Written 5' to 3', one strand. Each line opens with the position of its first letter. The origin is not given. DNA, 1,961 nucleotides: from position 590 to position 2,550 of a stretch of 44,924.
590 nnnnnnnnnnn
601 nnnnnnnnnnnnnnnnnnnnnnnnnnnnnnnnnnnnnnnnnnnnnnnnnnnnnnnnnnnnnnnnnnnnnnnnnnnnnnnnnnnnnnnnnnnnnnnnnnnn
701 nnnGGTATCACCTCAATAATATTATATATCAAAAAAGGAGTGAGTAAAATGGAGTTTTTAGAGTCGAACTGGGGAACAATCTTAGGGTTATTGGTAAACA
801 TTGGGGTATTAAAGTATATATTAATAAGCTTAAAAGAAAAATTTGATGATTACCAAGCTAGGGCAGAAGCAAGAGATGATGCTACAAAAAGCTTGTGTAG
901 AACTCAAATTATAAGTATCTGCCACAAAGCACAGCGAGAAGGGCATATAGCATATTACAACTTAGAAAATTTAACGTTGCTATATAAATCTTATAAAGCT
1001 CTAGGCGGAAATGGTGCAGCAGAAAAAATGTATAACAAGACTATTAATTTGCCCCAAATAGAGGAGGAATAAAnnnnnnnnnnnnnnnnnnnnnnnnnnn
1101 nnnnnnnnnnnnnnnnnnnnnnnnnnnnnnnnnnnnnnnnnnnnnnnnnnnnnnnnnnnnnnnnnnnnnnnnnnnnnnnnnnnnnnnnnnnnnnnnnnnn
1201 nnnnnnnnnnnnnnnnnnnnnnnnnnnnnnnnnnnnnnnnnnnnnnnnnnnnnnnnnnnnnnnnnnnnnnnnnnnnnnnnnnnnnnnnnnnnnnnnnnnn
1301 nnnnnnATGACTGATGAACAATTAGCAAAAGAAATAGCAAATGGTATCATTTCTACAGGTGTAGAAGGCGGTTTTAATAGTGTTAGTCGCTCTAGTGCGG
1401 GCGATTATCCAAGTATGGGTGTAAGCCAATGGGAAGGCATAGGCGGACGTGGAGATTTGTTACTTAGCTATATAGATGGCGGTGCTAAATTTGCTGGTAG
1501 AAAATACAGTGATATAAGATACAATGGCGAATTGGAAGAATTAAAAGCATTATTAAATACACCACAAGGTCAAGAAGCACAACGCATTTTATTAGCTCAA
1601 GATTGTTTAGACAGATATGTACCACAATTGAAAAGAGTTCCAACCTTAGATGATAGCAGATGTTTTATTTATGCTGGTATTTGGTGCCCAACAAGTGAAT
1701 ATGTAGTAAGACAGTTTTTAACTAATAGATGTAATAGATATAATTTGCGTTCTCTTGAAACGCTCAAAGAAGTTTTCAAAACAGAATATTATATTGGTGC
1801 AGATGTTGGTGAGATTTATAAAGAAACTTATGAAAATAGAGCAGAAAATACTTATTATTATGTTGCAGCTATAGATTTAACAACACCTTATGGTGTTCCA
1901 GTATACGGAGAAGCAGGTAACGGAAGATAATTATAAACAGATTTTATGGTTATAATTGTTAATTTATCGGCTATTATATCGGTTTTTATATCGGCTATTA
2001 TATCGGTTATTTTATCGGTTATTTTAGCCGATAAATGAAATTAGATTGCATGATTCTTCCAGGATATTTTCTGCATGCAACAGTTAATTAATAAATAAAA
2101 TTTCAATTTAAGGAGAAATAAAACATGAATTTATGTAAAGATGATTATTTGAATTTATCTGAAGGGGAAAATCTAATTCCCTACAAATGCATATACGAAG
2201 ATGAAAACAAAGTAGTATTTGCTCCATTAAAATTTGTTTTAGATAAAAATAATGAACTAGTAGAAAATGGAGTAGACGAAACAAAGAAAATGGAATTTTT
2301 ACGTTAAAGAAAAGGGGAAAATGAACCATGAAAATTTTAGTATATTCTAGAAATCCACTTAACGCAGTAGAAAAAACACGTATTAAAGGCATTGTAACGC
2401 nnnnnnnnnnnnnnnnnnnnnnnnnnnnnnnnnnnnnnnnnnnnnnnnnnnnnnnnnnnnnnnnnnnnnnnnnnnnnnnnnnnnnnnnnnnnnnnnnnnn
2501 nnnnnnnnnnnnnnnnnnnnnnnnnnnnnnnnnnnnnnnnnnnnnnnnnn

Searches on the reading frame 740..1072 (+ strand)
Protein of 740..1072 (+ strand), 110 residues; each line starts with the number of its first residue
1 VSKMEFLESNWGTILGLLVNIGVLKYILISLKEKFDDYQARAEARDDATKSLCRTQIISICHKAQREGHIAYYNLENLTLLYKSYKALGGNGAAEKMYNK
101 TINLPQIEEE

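Call 13: search_protein_families(library=pfam, proteins=[window:740-1072:+], max_evalue=0.01)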
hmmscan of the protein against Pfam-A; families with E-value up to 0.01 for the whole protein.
window:740-1072:+ (110 aa): 0 families

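Call 22: search_protein_families(library=phrogs, proteins=[window:740-1072:+], max_evalue=0.001)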
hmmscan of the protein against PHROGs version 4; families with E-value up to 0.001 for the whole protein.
window:740-1072:+ (110 aa): 2 families
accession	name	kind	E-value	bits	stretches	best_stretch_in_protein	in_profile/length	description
phrog_4105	-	unknown function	2.1e-17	64.3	1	26-106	18-98/103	-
phrog_4257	-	unknown function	2.2e-13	51.6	1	20-109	47-136/138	-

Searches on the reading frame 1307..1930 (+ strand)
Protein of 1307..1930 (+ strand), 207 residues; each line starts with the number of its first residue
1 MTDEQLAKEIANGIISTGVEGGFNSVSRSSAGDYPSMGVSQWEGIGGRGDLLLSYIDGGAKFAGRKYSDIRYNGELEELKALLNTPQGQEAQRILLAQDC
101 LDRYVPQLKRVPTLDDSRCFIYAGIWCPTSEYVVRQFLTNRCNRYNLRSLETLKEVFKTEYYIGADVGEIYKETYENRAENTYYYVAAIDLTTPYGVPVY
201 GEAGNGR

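Call 13: search_protein_families(library=pfam, proteins=[window:1307-1930:+], max_evalue=0.01)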
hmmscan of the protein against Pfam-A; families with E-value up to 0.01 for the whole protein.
window:1307-1930:+ (207 aa): 0 families

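Call 16: find_related_loci(query=window:1307-1930:+, collection=viral_contigs, flank=6000)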
Query window:1307-1930:+ (207 aa) in viral_contigs; peptide patterns used: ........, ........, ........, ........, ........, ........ (x = any residue, [..] = any of these).
61 stretches matched a pattern; 32 encode a relative of the query (tblastn E <= 1e-3); 32 distinct loci.
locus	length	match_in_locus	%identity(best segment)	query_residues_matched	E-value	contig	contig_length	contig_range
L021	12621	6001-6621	100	1-207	3e-139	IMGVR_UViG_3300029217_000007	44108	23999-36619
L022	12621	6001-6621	97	1-207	2e-135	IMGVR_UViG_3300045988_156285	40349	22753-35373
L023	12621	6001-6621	94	1-207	2e-132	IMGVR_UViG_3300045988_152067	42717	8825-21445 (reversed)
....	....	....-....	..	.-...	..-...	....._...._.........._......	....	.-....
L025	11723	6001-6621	94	1-207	5e-132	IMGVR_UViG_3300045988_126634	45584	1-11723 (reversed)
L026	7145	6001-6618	65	1-207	5e-88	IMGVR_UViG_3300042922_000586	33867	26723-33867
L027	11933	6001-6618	67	1-207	1e-85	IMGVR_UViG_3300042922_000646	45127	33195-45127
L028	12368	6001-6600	64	1-200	5e-84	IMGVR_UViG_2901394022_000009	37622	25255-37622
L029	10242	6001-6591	63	1-200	1e-81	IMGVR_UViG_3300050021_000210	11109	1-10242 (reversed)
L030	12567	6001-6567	65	1-189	4e-81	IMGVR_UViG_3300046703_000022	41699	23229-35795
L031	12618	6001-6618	61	1-207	7e-81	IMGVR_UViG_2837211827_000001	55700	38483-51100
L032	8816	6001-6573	63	1-191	4e-78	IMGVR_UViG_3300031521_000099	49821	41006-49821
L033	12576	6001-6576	64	1-191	9e-77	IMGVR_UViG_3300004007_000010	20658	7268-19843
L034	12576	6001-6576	64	1-191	9e-77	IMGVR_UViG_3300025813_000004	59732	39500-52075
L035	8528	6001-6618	66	1-207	2e-76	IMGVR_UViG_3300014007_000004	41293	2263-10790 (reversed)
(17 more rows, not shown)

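Call 22: search_protein_families(library=phrogs, proteins=[window:1307-1930:+], max_evalue=0.001)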
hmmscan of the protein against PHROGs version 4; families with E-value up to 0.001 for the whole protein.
window:1307-1930:+ (207 aa): 0 families

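Call 33: search_dna_similar(query=window:1307-1930:+, collection=phages, mode=protein, max_rows=15)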
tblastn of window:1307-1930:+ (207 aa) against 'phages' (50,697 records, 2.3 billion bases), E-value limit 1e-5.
No match.

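Call 35: find_related_loci(query=window:1307-1930:+, collection=metagenome_contigs, flank=3000)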
Query window:1307-1930:+ (207 aa) in metagenome_contigs; peptide patterns used: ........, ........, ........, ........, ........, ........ (x = any residue, [..] = any of these).
600 stretches matched a pattern (row limit reached: there are more); 72 encode a relative of the query (tblastn E <= 1e-3); 72 distinct loci.
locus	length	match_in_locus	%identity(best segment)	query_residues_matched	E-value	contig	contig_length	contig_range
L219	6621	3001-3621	100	1-207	4e-139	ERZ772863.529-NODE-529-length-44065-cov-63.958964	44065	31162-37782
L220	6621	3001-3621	94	1-207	2e-132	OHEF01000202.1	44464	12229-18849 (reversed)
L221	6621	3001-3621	94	1-207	5e-132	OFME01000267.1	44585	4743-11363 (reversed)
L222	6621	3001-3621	94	1-207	1e-131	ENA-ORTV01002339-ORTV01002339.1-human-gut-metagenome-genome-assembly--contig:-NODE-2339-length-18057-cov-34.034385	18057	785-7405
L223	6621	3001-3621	94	1-207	1e-131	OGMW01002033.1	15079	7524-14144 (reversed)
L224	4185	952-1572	93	1-207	2e-132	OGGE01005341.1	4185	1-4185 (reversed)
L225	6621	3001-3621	82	1-207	2e-104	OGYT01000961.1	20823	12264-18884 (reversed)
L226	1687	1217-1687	96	1-157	2e-107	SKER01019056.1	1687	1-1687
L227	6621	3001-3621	96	1-207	1e-133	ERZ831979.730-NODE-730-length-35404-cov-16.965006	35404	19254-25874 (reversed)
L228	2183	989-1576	65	1-197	3e-85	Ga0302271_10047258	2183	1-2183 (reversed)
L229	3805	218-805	65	1-197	2e-82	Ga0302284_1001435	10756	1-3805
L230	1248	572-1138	66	1-189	7e-86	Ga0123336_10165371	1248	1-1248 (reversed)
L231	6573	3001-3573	63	1-191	6e-78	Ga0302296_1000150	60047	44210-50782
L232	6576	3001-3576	64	1-191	1e-76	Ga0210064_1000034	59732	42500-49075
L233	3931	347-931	61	3-200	1e-74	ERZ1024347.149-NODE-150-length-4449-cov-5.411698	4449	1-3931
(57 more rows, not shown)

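Call 76: find_homologous_proteins(query=window:1307-1930:+, max_evalue=1e-40)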
Query window:1307-1930:+ (207 aa): 666 proteins with E <= 1e-40 among 985 candidates; the best 120 are listed.
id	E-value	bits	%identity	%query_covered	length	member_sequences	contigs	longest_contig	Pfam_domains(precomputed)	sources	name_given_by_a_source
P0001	2.2e-128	444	95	100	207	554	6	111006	-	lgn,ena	-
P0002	4.4e-115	400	84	100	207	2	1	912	-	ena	-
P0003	1.8e-111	389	83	100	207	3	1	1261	-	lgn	-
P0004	1.7e-109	382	81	100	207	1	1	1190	-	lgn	-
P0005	3.3e-109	381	81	100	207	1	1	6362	-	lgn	-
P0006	1.3e-107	376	82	100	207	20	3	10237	-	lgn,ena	-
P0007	3.5e-104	365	79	100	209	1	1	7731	-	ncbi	-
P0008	2.0e-103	362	77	100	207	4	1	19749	-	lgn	-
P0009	7.8e-100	351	76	100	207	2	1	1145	-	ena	-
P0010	5.6e-95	335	74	100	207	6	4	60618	-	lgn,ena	-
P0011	3.0e-94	332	74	100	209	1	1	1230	-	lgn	-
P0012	5.9e-94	331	74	100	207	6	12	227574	-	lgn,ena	-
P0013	3.9e-92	326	73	100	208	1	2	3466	-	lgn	-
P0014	1.8e-91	323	70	100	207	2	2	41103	-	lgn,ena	-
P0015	2.1e-91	323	71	100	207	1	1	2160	-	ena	-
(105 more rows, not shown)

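Call 77: find_encoding_contigs(protein=P0001, flank=5000, max_places=8)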
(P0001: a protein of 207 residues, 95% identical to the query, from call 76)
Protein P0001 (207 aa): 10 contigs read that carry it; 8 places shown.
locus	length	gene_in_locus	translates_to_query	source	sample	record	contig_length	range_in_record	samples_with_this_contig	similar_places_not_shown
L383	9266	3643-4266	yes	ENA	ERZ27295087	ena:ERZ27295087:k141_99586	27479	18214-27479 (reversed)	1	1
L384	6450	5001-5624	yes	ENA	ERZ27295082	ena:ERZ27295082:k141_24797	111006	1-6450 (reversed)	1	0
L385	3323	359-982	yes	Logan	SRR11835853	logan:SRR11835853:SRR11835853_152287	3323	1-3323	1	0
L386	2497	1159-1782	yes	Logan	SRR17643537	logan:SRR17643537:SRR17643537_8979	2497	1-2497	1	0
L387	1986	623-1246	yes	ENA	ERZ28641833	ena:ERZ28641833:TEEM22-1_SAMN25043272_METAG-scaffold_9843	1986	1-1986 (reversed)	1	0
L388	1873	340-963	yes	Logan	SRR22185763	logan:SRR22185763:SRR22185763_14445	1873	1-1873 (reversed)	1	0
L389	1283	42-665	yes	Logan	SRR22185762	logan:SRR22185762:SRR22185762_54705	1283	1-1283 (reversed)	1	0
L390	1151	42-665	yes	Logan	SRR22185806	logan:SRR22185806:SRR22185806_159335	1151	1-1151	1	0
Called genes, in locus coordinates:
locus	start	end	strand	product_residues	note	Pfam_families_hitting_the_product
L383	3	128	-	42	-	?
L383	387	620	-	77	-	PF21882:Gp53-like_C (weak)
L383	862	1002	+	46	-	-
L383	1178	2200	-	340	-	PF00589:Phage_integrase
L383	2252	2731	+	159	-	-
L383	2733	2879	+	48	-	-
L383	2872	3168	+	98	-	-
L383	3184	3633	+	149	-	PF05105:Phage_holin_4_1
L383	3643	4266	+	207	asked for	-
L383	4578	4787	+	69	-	-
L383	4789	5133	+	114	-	-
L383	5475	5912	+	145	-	-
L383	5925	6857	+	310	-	-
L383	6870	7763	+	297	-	-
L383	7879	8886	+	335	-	-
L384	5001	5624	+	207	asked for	-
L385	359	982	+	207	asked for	-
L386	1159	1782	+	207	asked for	-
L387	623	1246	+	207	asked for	-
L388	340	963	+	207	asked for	-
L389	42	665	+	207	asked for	-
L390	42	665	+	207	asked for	-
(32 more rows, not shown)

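Call 79: find_encoding_contigs(protein=P0007, flank=4000, max_places=4)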
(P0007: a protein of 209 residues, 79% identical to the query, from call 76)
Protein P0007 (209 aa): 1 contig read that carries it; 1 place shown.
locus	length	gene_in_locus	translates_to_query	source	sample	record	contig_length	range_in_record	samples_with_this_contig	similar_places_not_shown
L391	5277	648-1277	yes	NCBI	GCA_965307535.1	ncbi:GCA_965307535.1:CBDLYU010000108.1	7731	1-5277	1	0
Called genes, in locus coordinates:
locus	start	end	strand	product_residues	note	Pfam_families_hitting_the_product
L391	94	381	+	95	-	-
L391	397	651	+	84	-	-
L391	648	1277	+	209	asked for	-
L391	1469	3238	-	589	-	PF05833:NFACT_N, PF05670:NFACT-R_1, PF18297:NFACT-R_2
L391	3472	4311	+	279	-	PF01678:DAP_epimerase, PF02567:PhzC-PhzF (weak), PF01678:DAP_epimerase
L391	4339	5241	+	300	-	PF03755:YicC-like_N, PF08340:YicC-like_C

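Call 80: find_encoding_contigs(protein=P0006, flank=4000, max_places=4)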
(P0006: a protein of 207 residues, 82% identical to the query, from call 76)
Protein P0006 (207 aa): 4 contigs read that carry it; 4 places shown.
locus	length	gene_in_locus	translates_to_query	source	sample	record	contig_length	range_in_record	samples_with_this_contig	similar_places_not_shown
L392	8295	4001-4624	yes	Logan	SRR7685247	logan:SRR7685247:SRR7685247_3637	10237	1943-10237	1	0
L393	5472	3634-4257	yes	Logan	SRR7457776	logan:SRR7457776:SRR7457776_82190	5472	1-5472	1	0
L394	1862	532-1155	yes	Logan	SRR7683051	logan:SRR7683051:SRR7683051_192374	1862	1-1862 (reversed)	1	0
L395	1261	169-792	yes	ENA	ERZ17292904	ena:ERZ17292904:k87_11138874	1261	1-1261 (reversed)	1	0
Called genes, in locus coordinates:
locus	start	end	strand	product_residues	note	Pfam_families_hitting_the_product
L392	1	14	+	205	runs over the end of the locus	PF14519:Macro_2, PF01661:Macro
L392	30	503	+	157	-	-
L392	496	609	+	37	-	-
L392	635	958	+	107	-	-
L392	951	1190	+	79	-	-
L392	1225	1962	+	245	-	PF01170:UPF0020 (faint), PF01555:N6_N4_Mtase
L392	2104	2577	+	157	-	-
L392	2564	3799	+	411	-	PF03738:GSP_synth, PF04174:CP_ATPgrasp_1 (faint), PF14403:CP_ATPgrasp_2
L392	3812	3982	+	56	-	-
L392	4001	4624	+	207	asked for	-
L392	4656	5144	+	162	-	-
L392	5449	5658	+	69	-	-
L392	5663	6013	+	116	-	-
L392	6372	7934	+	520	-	PF02810:SEC-C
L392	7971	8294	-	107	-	?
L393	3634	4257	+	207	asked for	-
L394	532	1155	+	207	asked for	-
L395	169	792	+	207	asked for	-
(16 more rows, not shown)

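Call 81: find_encoding_contigs(protein=P0008, flank=4000, max_places=4)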
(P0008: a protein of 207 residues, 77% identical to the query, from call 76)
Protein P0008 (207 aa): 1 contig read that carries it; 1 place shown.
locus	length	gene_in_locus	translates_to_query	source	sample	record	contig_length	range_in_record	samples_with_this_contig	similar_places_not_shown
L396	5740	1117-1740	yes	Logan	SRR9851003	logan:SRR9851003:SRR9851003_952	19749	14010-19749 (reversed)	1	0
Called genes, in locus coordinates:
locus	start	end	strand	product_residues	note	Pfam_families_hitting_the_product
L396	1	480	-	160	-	?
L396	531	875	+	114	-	-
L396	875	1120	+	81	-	-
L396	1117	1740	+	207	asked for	-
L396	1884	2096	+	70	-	-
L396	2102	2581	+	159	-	PF19220:Rod_CreS (weak), PF24161:CCDC39 (weak)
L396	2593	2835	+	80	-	-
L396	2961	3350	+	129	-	-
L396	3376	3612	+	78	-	-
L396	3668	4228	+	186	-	-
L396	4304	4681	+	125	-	-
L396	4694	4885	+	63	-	-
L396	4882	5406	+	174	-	-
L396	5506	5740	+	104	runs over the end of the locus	-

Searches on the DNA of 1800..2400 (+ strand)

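Call 34: search_dna_similar(query=window:1900-2140:+, collection=plasmids, mode=distant, max_rows=15)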
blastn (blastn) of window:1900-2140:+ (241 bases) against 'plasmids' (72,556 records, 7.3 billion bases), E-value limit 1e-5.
No match.

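Call 56: search_rna_families(source=window, start=1800, end=2400, threshold=evalue, max_evalue=10)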
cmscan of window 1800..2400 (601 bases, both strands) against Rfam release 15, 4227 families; matches with E-value up to 10: 6.
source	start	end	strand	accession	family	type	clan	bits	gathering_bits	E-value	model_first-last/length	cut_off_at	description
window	1962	2036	+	RF03652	mir-2329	Gene; miRNA;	-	22.5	90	0.068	1-66/66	no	mir-2329 microRNA precursor family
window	2110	2182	+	RF00336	snoJ26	Gene; snRNA; snoRNA; CD-box;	-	19.9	50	1.1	1-147/147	no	Small nucleolar RNA J26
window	2218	2276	+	RF02625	WsnRNA46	Gene; sRNA;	-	16.4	65.3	3.1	41-112/151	no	Wolbachia sRNA 46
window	2051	2127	+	RF02980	freshwater-2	Cis-reg;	-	16.1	49.9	7.5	1-84/84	no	freshwater-2 RNA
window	2036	2127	+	RF02934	caiA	Gene; sRNA;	-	15.6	55.5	9.1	1-78/78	no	caiA RNA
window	2220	2251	-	RF01727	SAM-SAH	Cis-reg; riboswitch;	-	14.5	40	1.4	1-49/49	no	SAM/SAH riboswitch aptamer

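Call 72: search_dna_similar(query=window:1925-2130:+, collection=phages, mode=distant, max_evalue=0.01, max_rows=10)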
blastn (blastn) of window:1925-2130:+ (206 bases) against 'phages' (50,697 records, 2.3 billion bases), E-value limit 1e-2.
No match.

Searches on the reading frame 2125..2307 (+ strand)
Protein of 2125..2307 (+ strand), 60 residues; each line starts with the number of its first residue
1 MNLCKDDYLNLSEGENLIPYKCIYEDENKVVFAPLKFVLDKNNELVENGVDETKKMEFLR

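Call 13: search_protein_families(library=pfam, proteins=[window:2125-2307:+], max_evalue=0.01)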
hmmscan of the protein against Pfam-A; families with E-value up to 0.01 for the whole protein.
window:2125-2307:+ (60 aa): 0 families

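Call 22: search_protein_families(library=phrogs, proteins=[window:2125-2307:+], max_evalue=0.001)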
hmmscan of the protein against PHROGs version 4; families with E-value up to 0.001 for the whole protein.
window:2125-2307:+ (60 aa): 0 families

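Call 47: find_encoding_contigs(protein=window:2125-2307:+, flank=4000, max_places=10)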
Protein window:2125-2307:+ (60 aa): 23 contigs read that carry it; 9 places shown.
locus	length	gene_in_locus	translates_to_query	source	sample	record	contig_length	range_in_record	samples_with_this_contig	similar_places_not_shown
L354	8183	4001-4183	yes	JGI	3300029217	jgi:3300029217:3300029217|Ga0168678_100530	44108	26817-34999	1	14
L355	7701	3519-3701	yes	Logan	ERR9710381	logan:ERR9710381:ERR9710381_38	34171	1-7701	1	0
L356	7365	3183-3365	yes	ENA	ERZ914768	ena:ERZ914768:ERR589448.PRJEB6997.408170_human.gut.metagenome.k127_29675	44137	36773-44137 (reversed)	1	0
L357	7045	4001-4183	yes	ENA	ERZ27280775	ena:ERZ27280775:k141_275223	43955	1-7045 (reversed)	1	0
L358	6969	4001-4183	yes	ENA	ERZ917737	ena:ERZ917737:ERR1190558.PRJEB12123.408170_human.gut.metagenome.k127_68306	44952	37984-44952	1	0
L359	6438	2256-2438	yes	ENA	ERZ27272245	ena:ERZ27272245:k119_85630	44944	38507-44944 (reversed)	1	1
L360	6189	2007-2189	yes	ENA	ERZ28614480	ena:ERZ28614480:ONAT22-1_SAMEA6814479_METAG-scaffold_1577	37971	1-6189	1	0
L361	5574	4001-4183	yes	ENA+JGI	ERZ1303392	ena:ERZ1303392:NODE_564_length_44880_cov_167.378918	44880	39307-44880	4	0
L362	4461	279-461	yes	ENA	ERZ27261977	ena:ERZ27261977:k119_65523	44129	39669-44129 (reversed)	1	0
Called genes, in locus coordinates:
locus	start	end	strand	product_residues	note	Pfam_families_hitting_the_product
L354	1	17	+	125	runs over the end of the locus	-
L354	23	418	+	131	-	-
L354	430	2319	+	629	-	PF12708:Pect-lyase_RHGA_epim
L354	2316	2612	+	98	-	-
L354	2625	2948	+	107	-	-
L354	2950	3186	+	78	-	-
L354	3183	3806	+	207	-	-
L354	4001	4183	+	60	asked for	-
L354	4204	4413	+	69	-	-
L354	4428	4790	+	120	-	-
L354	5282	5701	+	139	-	-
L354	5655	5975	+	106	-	-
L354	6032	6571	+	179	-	-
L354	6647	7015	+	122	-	-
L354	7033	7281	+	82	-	-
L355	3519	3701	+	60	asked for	-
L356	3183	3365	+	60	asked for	-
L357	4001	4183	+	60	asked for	-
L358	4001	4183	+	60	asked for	-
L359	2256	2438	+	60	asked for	-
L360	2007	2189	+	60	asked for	-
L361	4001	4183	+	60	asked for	-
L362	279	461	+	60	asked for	-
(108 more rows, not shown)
